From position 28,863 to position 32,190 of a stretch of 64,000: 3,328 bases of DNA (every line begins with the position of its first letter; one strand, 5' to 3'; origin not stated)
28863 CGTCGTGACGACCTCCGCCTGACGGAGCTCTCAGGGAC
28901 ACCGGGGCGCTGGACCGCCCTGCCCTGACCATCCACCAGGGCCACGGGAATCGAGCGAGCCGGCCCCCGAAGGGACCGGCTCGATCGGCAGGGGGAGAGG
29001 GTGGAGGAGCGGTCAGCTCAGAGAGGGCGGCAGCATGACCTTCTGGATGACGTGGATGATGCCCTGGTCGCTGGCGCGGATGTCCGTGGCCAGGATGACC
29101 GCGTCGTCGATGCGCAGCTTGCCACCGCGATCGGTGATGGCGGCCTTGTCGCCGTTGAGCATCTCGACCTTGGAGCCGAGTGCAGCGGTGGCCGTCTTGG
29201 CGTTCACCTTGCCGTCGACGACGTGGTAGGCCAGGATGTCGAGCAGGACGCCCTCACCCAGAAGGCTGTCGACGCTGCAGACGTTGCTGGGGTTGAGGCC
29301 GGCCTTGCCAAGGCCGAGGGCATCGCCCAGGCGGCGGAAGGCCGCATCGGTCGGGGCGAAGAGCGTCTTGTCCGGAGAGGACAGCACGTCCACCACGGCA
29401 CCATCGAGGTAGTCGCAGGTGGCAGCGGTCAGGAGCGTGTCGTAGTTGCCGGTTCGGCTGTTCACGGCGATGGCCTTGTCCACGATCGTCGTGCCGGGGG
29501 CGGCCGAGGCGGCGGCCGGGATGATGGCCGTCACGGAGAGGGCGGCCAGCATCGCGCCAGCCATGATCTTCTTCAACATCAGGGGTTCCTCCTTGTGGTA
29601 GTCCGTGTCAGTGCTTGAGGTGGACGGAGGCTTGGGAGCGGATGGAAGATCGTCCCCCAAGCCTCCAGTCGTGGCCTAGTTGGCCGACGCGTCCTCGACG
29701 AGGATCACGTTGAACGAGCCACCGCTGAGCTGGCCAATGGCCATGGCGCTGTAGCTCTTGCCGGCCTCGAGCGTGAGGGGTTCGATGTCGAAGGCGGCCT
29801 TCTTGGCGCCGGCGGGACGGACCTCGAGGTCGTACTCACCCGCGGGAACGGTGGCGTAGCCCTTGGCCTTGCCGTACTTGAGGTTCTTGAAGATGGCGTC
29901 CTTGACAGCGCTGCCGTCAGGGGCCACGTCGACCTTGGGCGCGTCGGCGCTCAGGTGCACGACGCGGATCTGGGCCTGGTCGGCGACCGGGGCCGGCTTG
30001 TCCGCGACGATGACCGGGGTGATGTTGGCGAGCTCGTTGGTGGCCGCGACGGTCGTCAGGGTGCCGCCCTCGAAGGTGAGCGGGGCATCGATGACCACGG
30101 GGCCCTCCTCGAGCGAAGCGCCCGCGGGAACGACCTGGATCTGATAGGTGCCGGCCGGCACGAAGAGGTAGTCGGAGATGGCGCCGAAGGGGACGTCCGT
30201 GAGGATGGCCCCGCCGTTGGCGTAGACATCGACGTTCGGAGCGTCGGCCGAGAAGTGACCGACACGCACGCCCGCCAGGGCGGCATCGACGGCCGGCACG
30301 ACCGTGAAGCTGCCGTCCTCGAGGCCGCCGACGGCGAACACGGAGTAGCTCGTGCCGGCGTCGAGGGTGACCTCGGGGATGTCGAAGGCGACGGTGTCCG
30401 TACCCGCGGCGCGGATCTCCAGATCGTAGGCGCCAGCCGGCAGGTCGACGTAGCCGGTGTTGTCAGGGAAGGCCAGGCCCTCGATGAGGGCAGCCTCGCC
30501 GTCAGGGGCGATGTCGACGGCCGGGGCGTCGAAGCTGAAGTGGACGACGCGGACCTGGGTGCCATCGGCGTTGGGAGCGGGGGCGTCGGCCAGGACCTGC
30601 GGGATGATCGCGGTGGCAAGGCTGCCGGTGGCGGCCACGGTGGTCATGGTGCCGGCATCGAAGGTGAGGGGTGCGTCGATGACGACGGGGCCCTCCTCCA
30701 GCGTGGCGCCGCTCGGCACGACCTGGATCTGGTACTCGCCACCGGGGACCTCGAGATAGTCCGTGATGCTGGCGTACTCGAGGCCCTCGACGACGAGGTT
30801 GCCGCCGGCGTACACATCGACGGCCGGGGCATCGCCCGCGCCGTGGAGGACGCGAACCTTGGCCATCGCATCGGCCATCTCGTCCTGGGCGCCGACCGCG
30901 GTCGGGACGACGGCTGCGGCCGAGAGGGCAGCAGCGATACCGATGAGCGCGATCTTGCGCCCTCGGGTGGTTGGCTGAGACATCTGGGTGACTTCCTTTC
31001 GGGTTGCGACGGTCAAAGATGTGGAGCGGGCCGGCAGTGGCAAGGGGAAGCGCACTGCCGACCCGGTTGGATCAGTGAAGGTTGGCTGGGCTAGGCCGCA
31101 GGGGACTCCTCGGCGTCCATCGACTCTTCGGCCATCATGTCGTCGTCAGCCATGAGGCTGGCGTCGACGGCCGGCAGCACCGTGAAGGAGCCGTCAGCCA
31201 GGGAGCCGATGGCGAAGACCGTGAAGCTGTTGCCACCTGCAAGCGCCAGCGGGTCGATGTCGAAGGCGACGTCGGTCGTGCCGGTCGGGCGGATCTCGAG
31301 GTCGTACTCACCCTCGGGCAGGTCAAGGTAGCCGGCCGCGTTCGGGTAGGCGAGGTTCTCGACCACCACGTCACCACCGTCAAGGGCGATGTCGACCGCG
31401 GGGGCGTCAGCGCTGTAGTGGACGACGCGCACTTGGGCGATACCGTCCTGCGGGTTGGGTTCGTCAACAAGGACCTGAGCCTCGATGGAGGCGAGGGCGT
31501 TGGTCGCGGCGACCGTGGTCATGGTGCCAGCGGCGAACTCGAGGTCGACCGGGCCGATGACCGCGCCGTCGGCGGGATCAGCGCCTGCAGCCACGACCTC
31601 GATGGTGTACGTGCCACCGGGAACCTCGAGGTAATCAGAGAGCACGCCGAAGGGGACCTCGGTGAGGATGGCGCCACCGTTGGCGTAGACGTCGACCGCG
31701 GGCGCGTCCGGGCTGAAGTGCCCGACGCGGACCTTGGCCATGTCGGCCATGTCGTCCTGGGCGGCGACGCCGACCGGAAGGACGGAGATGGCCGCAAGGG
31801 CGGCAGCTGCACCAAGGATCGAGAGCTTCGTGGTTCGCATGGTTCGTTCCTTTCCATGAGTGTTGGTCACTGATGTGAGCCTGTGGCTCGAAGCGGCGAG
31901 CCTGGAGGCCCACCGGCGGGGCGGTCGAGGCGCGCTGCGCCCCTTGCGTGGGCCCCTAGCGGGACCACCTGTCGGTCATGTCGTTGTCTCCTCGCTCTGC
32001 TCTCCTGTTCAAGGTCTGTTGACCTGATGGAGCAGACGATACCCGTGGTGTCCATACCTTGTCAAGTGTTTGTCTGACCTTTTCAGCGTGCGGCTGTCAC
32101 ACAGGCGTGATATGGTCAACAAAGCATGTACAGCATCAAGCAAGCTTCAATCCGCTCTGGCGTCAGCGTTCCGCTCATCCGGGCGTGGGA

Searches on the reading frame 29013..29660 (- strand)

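Call 5: search_protein_families(library=pfam, proteins=[window:29013-29660:-])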
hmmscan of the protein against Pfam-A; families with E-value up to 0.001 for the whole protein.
window:29013-29660:- (215 aa): 1 family
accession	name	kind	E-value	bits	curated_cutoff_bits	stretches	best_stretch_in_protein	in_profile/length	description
PF02469.27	Fasciclin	-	2.8e-16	60.3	22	1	89-211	15-123/123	Fasciclin domain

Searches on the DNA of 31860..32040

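Call 51: search_rna_families(source=window, start=31860, end=32040, threshold=evalue, max_evalue=1)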
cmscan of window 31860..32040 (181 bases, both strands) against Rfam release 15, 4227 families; matches with E-value up to 1: 1.
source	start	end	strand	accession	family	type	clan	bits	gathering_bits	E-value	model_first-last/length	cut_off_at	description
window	31865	31985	-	RF01755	rmf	Cis-reg;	-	16.2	45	0.65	1-132/132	no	rmf RNA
